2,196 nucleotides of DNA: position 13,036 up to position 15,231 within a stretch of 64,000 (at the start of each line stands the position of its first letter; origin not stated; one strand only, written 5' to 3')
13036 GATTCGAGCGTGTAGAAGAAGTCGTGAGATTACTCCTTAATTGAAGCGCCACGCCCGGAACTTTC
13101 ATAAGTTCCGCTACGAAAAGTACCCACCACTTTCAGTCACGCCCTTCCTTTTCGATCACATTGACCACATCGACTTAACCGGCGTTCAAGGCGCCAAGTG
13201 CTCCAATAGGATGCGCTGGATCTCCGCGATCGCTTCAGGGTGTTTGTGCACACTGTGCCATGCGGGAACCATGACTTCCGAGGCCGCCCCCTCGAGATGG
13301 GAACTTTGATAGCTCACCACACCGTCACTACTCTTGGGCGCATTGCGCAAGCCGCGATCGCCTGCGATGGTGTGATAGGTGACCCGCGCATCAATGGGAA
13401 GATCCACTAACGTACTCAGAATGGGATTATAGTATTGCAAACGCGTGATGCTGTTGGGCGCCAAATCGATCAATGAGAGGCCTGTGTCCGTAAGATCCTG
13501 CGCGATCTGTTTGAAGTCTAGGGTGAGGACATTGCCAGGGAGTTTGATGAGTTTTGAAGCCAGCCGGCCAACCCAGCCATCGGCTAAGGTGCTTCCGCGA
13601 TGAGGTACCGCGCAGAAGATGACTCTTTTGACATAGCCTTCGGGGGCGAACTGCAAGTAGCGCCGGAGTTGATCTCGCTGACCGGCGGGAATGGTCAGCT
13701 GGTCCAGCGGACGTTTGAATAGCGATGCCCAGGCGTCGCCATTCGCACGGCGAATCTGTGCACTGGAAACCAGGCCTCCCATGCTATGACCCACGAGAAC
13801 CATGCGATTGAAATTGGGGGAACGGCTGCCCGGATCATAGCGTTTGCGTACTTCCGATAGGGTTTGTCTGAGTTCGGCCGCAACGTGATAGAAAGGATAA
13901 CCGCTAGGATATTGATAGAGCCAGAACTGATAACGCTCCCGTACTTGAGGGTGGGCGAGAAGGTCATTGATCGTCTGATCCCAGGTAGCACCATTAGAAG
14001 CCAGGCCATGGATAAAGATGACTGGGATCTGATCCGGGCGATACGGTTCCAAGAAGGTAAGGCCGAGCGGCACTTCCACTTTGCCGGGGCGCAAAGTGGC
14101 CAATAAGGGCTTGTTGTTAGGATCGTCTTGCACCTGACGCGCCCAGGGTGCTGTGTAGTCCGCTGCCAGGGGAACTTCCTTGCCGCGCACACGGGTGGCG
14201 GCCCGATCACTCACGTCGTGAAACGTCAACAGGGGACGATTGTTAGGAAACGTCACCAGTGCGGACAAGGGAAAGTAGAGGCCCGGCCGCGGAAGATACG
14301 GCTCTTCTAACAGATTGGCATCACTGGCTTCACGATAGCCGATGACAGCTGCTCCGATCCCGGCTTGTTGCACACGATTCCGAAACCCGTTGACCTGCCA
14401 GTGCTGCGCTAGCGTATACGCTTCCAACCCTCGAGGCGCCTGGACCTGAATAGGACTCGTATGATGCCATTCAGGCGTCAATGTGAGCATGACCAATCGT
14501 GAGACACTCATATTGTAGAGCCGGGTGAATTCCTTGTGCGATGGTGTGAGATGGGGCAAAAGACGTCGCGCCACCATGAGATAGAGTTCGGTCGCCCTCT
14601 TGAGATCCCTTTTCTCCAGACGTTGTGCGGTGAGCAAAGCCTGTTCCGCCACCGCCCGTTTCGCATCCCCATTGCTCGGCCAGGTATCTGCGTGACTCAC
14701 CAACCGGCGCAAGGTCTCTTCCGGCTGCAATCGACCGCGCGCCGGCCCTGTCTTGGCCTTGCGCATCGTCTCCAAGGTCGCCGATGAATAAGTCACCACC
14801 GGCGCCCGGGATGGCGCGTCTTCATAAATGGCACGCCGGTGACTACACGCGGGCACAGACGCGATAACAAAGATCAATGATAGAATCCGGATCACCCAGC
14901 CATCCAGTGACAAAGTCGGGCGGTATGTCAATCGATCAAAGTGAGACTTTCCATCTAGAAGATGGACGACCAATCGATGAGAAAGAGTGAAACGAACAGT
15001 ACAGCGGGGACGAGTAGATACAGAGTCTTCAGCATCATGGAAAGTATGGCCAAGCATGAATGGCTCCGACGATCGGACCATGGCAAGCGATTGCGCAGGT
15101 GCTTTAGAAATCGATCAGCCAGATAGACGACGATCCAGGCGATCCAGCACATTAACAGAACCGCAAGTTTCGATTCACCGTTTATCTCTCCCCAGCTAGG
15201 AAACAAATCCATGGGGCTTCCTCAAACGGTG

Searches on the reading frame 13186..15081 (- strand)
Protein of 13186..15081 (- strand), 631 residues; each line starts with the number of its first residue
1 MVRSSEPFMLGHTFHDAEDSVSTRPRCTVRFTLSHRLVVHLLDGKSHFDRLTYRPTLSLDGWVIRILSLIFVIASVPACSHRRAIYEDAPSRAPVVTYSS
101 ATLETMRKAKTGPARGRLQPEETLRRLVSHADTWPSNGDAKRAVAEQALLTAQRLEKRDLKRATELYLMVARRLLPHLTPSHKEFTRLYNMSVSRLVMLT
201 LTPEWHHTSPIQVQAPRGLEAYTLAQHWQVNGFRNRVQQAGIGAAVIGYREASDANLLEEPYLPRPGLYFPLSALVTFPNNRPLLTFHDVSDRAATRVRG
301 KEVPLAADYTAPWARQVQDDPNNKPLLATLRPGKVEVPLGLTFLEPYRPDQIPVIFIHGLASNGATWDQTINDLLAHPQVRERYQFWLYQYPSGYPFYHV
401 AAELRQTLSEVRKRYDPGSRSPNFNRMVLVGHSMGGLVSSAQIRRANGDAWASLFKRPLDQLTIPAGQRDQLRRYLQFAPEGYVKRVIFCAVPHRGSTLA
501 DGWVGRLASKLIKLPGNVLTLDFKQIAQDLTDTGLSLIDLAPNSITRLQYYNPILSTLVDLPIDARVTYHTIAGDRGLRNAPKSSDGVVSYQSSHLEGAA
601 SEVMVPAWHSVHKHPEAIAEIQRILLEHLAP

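Call 29: search_protein_families(library=pfam, proteins=[window:13186-15081:-], max_evalue=0.001)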
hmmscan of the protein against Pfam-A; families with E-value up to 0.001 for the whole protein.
window:13186-15081:- (631 aa): 3 families
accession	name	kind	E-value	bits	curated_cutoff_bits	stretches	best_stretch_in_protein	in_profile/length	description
PF12697.13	Abhydrolase_6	-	1.3e-09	39.5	26.3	1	354-620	1-216/217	Alpha/beta hydrolase family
PF07819.20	PGAP1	-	6.2e-06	26.6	24.3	1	349-443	2-109/233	PGAP1-like alpha/beta domain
PF05057.20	DUF676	-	0.00012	22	20.3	1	354-447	8-100/217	Putative serine esterase (DUF676)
